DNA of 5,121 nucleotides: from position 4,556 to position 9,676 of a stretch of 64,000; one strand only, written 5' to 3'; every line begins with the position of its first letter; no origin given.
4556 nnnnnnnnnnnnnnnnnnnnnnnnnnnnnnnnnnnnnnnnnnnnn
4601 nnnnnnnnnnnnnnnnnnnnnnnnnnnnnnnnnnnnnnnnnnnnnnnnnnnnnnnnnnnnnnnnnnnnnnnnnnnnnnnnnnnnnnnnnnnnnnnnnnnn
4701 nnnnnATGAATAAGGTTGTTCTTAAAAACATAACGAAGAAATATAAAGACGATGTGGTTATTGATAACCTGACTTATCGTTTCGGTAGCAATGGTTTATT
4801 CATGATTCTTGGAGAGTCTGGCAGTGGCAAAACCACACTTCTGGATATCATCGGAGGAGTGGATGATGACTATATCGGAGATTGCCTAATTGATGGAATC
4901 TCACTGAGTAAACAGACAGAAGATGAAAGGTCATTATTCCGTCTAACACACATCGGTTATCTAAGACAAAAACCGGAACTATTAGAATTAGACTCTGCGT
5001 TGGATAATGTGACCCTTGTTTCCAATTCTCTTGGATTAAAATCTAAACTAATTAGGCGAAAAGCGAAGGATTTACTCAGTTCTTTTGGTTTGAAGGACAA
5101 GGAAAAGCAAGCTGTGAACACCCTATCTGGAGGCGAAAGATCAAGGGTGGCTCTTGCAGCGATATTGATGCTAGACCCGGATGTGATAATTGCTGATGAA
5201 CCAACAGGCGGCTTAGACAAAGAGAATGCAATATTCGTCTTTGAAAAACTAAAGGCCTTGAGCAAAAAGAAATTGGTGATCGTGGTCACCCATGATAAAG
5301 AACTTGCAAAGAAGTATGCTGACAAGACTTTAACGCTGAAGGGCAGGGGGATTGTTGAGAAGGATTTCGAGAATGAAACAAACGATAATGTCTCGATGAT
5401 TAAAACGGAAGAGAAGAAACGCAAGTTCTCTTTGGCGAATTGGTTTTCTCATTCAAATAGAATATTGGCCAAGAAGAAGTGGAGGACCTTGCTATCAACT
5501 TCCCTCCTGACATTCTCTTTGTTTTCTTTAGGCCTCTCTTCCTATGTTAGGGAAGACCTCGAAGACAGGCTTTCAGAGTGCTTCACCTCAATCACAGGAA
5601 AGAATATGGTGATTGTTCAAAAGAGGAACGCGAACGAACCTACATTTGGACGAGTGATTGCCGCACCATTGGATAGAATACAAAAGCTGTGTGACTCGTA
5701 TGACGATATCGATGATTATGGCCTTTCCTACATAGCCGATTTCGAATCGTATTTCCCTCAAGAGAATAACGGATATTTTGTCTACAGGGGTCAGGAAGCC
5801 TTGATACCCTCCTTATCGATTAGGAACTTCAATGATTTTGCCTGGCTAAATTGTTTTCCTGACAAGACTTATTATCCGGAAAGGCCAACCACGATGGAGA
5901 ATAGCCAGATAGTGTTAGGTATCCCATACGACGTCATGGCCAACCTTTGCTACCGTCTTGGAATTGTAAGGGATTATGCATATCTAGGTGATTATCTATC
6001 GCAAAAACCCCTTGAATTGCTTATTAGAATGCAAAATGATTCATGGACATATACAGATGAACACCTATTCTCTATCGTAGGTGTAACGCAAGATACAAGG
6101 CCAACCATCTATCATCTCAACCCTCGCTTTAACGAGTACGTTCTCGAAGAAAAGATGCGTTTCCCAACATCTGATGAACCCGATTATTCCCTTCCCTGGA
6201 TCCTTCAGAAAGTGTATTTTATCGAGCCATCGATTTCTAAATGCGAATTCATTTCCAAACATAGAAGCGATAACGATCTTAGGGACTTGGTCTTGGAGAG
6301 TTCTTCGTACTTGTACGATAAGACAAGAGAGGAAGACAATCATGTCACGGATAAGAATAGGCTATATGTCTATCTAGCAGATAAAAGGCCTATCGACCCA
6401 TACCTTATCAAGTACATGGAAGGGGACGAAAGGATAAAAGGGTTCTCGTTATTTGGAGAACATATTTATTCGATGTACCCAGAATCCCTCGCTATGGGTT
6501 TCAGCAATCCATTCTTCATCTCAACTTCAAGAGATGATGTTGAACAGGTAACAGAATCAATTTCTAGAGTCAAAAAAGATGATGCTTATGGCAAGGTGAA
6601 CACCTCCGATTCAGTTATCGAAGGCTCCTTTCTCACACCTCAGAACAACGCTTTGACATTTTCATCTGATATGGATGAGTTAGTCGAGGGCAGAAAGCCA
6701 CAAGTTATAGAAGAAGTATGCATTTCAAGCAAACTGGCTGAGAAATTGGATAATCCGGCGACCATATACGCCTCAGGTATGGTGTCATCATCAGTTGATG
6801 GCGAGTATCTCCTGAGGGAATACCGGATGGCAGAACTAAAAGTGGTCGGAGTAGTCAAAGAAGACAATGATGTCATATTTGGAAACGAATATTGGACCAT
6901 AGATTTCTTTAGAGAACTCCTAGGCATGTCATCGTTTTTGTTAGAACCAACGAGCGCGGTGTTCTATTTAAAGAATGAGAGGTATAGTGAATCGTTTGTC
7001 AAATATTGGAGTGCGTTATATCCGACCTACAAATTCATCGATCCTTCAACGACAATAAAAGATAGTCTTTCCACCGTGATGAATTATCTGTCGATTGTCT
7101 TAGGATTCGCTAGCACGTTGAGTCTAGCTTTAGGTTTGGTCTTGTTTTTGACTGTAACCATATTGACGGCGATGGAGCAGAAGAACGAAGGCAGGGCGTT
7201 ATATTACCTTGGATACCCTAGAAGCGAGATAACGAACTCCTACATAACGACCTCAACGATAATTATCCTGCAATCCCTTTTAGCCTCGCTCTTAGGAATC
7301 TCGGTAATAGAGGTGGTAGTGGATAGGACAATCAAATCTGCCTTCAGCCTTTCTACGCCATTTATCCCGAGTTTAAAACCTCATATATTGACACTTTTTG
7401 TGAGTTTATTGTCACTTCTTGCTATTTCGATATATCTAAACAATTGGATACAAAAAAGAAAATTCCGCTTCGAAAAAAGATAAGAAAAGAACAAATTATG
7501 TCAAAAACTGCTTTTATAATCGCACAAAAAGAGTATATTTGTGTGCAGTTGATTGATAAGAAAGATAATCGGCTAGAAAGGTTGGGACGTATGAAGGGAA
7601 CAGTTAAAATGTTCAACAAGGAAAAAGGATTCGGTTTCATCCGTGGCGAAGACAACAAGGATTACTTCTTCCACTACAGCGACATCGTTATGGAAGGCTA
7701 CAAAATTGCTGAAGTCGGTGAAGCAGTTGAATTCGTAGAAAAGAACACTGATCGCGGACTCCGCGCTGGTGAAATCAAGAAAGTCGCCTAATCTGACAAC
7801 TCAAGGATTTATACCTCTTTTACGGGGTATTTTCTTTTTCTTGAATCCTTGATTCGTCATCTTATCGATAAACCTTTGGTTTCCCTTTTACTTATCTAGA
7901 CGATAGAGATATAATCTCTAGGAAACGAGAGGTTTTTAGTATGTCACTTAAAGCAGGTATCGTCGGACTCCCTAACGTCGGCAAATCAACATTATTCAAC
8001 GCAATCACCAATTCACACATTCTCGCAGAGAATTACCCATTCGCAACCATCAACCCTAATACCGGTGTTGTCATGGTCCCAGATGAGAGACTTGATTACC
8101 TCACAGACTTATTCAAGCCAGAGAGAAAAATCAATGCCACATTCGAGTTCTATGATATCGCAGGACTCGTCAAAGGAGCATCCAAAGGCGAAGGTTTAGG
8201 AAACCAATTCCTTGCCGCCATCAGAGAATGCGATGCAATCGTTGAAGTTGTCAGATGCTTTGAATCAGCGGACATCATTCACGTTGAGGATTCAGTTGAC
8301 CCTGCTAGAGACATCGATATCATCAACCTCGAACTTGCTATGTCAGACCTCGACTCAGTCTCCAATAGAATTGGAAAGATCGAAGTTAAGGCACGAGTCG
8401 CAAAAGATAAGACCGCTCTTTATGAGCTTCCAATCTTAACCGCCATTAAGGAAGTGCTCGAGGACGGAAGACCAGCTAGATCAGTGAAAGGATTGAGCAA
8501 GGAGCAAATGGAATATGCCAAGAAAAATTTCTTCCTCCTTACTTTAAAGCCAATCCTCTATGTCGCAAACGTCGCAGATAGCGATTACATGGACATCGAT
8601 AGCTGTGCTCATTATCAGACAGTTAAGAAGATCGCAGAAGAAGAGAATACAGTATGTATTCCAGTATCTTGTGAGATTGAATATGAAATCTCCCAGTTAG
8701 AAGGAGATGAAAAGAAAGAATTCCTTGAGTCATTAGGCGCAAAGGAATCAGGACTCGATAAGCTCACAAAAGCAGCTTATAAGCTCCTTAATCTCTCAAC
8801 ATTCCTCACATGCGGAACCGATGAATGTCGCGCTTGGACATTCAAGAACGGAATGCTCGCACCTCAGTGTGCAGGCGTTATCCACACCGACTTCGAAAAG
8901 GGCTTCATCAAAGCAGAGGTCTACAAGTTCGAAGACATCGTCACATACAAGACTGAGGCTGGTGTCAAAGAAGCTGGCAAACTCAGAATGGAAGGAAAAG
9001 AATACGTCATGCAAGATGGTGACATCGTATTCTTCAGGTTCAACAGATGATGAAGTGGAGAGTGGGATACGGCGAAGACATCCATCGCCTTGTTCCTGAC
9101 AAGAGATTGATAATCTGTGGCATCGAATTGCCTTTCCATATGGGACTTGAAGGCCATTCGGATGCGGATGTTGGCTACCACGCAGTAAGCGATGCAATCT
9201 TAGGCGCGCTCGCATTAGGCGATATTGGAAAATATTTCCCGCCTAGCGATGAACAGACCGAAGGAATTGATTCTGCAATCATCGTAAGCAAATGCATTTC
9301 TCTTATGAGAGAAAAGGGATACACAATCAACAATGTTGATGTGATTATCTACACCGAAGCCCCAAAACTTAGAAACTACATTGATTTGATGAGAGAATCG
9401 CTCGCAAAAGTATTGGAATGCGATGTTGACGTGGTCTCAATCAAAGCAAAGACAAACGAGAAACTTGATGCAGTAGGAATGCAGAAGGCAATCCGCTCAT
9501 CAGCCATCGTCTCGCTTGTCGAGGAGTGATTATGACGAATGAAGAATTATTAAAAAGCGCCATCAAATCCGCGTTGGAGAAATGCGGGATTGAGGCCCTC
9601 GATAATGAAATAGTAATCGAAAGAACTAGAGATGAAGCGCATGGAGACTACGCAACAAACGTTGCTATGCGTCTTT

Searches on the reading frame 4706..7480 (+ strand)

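Call 55: search_protein_families(library=pfam, proteins=[window:4706-7480:+], max_evalue=0.00001)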
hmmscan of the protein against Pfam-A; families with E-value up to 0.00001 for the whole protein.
window:4706-7480:+ (925 aa): 3 families
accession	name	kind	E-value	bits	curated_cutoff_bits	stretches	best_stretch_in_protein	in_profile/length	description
PF00005.33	ABC_tran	-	7.3e-25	88.6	25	1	20-167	2-136/137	ABC transporter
PF02463.25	SMC_N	-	1.3e-07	31.8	40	0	121-208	124-208/220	RecF/RecN/SMC N terminal domain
PF13476.12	AAA_23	-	9.4e-06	26.8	27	0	4-49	2-39/201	AAA domain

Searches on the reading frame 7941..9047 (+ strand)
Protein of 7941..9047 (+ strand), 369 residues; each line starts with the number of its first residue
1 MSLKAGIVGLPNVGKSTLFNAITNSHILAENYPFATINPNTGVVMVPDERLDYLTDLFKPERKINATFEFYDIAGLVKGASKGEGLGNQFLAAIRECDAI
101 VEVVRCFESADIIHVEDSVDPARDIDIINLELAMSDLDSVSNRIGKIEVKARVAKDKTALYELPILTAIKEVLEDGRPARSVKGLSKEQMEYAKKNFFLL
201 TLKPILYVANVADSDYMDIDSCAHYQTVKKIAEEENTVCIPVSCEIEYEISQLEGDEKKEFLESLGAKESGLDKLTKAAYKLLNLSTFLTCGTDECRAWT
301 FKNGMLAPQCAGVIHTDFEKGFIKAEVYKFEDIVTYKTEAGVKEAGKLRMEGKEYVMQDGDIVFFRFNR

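Call 55: search_protein_families(library=pfam, proteins=[window:7941-9047:+], max_evalue=0.00001)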
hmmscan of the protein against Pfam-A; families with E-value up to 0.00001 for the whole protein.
window:7941-9047:+ (369 aa): 3 families
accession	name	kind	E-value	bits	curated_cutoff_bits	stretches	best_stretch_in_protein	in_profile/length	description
PF06071.19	YchF-GTPase_C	-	8.1e-39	132.1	27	1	285-368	1-84/84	Protein of unknown function (DUF933)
PF01926.29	MMR_HSR1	-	2.1e-21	76.6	21.9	1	5-109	2-86/113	50S ribosome-binding GTPase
PF02421.24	FeoB_N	-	1.2e-07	31.8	27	1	6-51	4-49/156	Ferrous iron transport protein B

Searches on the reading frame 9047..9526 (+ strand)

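Call 55: search_protein_families(library=pfam, proteins=[window:9047-9526:+], max_evalue=0.00001)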
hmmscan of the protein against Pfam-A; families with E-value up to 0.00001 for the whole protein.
window:9047-9526:+ (160 aa): 1 family
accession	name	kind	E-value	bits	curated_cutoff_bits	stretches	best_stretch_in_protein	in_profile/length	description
PF02542.21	YgbB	-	4.1e-58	196.6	26.7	1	5-157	2-154/155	YgbB family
